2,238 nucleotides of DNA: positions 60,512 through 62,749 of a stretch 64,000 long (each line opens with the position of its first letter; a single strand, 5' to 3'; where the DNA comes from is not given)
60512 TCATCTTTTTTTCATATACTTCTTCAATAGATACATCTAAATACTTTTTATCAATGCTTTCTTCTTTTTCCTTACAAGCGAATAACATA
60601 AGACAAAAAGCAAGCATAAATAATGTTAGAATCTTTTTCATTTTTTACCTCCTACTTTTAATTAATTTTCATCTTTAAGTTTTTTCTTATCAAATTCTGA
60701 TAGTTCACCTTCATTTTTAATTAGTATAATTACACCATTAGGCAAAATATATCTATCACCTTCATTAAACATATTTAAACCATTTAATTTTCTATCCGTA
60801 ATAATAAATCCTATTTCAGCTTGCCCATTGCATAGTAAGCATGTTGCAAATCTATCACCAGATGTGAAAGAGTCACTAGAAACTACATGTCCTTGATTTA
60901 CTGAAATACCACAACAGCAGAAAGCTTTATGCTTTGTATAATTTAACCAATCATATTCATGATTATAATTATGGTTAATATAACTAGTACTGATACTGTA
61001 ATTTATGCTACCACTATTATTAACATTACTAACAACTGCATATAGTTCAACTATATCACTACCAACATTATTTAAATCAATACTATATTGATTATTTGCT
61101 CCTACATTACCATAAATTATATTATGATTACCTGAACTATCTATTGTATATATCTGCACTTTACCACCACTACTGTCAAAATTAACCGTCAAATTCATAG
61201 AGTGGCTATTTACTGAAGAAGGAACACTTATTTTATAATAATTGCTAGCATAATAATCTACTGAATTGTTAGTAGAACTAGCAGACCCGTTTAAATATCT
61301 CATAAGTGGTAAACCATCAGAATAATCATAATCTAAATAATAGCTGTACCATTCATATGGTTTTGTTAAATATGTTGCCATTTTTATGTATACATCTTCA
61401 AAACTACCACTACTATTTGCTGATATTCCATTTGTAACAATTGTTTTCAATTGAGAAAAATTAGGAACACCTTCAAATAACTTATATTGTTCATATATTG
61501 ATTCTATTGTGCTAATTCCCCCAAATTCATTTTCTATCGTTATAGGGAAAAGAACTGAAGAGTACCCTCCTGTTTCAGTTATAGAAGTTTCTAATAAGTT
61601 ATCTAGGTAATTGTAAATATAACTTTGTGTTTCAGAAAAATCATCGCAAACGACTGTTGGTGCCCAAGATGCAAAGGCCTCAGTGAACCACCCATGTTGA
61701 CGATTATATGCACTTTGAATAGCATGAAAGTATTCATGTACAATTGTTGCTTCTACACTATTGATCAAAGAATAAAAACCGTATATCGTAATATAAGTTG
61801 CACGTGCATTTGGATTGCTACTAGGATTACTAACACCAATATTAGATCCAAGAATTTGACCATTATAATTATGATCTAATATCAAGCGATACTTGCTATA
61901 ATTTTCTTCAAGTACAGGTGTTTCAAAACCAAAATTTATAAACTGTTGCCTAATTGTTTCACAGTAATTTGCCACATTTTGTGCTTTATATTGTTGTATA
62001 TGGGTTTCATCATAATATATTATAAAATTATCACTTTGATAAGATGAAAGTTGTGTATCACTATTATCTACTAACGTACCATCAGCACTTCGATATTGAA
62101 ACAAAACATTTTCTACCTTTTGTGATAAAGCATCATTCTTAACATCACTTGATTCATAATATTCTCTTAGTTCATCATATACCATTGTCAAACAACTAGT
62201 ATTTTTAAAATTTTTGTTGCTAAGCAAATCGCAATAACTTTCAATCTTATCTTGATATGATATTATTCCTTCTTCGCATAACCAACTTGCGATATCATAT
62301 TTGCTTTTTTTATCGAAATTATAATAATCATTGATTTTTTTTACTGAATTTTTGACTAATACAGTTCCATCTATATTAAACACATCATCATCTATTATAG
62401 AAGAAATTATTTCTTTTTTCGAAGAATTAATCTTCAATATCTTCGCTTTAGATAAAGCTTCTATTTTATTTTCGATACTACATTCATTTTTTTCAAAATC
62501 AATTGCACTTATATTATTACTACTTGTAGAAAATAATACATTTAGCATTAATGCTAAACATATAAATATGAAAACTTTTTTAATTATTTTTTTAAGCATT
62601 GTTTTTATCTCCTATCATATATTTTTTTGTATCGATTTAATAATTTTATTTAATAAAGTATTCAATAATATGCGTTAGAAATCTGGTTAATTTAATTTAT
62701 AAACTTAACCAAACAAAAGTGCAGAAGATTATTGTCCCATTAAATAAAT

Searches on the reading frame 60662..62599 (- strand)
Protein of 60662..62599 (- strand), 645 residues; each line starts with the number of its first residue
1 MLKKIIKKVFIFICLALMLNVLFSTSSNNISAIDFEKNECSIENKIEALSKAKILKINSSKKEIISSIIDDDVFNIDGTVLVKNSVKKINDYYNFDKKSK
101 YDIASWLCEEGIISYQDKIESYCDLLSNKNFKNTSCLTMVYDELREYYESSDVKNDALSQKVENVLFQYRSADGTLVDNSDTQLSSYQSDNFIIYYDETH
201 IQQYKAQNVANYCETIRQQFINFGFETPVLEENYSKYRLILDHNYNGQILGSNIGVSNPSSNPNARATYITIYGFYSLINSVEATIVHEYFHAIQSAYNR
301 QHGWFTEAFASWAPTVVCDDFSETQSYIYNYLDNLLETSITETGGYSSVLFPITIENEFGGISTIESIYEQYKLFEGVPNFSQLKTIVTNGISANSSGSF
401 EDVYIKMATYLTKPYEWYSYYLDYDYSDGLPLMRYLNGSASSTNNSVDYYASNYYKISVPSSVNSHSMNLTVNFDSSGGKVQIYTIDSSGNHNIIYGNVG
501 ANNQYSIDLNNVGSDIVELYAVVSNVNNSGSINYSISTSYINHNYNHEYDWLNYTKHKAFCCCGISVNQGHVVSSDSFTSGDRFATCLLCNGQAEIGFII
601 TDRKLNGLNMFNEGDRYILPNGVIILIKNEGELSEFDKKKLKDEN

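Call 96: search_protein_families(library=pfam, proteins=[window:60662-62599:-], max_evalue=0.00001)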
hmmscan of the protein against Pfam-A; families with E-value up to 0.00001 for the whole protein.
window:60662-62599:- (645 aa): 0 families

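Call 97: search_protein_families(library=ncbifam, proteins=[window:60662-62599:-], max_evalue=0.00001)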
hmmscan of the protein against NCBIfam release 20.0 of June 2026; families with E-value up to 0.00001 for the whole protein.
window:60662-62599:- (645 aa): 1 family
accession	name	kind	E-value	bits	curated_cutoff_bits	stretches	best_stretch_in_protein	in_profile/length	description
NF045524.1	MXAN_6640_HExxH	subfamily_domain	1.5e-16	61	140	1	269-457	91-289/290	MXAN_6640 family putative metalloprotease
